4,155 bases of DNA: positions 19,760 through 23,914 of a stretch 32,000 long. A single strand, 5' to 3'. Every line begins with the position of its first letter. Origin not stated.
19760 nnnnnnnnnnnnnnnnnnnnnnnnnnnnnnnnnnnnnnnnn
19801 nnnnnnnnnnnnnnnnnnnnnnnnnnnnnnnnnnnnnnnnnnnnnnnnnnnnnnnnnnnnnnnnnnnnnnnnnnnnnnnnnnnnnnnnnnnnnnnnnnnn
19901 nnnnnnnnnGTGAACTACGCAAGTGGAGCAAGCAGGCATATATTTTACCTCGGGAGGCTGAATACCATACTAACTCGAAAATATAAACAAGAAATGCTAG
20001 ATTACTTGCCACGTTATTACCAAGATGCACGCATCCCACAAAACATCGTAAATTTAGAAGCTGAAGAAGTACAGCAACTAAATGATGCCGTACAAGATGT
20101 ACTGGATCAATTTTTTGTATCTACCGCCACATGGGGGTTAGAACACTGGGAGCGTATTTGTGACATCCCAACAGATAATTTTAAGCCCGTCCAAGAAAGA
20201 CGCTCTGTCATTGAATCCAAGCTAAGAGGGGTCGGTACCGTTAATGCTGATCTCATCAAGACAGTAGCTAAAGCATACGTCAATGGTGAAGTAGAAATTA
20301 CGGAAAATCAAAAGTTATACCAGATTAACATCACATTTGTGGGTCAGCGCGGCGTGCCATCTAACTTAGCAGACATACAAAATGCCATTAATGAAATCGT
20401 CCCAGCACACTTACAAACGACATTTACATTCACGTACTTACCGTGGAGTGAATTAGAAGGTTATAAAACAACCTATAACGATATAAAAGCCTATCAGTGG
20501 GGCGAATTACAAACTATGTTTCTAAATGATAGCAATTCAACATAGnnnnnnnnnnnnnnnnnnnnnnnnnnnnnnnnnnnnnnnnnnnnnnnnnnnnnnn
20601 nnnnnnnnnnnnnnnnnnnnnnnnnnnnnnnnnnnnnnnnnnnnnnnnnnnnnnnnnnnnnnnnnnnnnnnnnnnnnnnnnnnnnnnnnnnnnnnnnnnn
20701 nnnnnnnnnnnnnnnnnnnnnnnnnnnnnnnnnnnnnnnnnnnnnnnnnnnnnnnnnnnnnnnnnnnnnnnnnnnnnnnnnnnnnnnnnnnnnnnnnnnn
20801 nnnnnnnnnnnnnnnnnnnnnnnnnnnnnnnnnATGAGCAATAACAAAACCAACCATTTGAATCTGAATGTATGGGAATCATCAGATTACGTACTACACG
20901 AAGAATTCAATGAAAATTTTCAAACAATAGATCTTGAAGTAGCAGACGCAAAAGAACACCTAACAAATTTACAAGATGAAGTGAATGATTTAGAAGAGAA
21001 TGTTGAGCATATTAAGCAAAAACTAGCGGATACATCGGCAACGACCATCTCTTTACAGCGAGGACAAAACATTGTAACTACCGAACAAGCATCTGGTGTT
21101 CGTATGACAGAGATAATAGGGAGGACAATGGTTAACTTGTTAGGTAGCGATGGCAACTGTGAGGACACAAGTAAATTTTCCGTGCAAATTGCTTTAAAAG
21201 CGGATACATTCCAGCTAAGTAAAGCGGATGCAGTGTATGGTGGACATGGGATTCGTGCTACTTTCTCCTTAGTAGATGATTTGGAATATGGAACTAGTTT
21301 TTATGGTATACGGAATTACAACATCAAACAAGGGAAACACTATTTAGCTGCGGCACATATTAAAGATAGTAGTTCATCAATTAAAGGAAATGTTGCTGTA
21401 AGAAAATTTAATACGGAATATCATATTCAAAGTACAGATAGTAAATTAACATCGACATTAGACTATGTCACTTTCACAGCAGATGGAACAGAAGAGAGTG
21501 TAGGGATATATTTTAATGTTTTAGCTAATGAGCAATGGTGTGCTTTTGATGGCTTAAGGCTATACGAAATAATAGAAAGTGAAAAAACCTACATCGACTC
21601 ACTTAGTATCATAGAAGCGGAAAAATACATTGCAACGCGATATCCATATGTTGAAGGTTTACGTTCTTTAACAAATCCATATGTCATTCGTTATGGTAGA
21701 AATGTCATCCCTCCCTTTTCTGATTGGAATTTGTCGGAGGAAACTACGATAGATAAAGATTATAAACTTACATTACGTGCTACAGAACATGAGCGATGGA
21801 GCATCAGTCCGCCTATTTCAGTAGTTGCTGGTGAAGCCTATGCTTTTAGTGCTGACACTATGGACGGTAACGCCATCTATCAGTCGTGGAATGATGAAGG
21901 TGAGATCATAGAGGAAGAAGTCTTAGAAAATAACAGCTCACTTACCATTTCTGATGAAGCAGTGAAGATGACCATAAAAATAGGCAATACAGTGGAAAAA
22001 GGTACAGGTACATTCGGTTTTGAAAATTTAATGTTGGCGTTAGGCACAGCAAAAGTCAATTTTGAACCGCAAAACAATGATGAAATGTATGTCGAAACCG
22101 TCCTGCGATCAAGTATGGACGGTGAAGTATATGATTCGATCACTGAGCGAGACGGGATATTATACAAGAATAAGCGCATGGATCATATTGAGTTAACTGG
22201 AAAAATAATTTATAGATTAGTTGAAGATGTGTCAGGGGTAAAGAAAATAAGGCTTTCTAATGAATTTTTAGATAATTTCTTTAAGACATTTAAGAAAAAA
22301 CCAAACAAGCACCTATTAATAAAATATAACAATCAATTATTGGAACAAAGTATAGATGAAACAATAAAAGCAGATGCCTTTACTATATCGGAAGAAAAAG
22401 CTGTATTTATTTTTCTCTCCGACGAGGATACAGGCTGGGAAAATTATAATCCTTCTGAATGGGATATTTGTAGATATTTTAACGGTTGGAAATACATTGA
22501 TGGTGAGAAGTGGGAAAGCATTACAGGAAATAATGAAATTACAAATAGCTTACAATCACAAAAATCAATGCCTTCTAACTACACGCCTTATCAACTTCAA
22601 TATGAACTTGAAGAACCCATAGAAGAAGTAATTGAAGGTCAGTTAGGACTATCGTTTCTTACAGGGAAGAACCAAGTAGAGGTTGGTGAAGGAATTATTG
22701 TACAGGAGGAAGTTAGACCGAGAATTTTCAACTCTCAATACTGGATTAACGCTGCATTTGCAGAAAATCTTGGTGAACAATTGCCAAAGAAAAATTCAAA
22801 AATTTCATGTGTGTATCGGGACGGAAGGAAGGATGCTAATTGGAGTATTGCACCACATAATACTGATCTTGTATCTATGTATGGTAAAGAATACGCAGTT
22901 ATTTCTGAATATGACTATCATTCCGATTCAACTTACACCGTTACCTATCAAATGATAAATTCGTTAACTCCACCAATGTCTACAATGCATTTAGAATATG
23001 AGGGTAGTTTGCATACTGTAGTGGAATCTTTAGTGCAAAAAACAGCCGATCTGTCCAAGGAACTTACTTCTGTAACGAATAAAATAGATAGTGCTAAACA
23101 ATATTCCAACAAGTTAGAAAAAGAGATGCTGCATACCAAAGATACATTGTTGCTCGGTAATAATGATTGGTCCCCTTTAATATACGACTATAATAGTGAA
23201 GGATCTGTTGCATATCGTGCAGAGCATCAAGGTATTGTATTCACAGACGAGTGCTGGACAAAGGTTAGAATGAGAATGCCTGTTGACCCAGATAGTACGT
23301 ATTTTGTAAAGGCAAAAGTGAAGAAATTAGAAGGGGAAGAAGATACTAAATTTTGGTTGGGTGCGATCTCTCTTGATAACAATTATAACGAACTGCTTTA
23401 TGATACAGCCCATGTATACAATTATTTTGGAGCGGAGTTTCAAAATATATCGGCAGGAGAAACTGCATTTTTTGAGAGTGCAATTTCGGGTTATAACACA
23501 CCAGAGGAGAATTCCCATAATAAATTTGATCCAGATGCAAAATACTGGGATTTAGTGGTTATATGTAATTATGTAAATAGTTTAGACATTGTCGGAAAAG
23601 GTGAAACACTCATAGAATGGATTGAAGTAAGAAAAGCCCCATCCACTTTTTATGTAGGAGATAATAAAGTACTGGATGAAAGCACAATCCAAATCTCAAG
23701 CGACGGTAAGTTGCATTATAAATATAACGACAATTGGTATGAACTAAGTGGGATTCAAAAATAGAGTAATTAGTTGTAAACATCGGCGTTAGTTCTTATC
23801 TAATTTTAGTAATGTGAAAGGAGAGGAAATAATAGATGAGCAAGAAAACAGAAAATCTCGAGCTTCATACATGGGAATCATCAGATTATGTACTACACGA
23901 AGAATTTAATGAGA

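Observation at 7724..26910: Head-less PBSX-type contractile tail cluster: candidate R-type tailocin in a Bacillaceae-like genome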

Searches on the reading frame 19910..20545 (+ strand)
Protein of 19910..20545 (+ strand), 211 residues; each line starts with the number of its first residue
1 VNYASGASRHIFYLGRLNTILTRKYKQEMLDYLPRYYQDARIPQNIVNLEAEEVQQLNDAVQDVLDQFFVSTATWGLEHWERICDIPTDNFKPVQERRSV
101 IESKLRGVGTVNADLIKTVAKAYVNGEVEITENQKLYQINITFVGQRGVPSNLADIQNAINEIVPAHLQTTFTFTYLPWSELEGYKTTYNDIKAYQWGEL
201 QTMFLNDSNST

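Call 4: search_protein_families(library=pfam, proteins=[window:19910-20545:+], max_evalue=0.01)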
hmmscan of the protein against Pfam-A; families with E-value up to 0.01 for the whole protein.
window:19910-20545:+ (211 aa): 2 families
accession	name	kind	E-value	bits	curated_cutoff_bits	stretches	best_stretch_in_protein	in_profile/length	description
PF10076.14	Phage_Mu_Gp48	-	1e-37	129.7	37.4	1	27-174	1-149/150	Bacteriophage Mu-like, Gp48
PF21767.3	SCC3_C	-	0.0065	16.4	27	1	20-122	85-184/321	Cohesin subunit SCC3, C-terminal domain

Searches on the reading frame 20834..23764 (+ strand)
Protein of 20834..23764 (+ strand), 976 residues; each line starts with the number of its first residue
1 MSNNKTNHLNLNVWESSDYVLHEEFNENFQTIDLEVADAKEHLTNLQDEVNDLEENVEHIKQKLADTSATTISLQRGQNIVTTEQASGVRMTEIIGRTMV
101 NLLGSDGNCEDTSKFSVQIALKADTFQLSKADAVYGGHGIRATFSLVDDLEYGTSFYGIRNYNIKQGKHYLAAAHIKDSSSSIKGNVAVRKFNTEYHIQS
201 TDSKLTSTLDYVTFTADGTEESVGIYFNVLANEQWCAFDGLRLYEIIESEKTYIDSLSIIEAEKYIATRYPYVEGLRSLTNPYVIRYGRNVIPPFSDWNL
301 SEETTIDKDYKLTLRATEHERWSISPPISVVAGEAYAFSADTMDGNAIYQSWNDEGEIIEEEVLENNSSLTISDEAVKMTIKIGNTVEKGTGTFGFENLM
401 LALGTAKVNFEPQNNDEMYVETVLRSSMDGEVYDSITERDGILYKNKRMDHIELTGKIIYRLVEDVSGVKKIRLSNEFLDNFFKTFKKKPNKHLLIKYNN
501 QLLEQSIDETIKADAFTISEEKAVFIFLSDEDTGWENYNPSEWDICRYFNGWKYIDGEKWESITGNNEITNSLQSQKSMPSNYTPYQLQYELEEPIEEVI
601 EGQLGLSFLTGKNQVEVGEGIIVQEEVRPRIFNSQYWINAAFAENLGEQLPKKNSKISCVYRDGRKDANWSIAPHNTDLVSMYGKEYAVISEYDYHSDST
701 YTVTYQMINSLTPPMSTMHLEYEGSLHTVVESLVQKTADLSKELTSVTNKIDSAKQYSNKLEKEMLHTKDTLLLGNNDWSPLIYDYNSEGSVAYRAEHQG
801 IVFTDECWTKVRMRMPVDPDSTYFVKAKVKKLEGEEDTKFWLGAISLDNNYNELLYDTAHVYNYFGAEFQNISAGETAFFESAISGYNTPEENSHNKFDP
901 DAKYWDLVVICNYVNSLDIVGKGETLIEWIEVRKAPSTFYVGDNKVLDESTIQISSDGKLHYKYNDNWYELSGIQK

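Call 4: search_protein_families(library=pfam, proteins=[window:20834-23764:+], max_evalue=0.01)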
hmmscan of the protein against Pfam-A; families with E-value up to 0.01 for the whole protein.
window:20834-23764:+ (976 aa): 1 family
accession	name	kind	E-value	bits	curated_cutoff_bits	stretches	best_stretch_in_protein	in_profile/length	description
PF07889.17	DUF1664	-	0.0014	19.1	34.6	0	23-66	76-119/124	Protein of unknown function (DUF1664)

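Call 7: search_protein_families(library=phrogs, proteins=[window:20834-23764:+], max_evalue=0.01)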
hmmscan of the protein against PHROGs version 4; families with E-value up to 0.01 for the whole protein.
window:20834-23764:+ (976 aa): 4 families
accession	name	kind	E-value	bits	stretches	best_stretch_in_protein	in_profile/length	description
phrog_13022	-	unknown function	7.1e-105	352.9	1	25-802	63-859/933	-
phrog_5328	-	unknown function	0.0064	17.9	0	23-68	26-71/101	-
phrog_5553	-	unknown function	0.0081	17.4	0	24-97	11-85/114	-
phrog_14353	-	unknown function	0.0084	17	0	230-279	32-81/131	-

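Call 57: search_solved_structures(query=window:20834-23764:+, max_evalue=1)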
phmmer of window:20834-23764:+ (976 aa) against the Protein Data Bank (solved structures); distinct sequences matched with E-value up to 1: 0.

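Call 64: search_protein_families(library=ncbifam, proteins=[window:20834-23764:+], max_evalue=0.01)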
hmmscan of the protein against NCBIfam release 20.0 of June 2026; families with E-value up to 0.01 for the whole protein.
window:20834-23764:+ (976 aa): 0 families
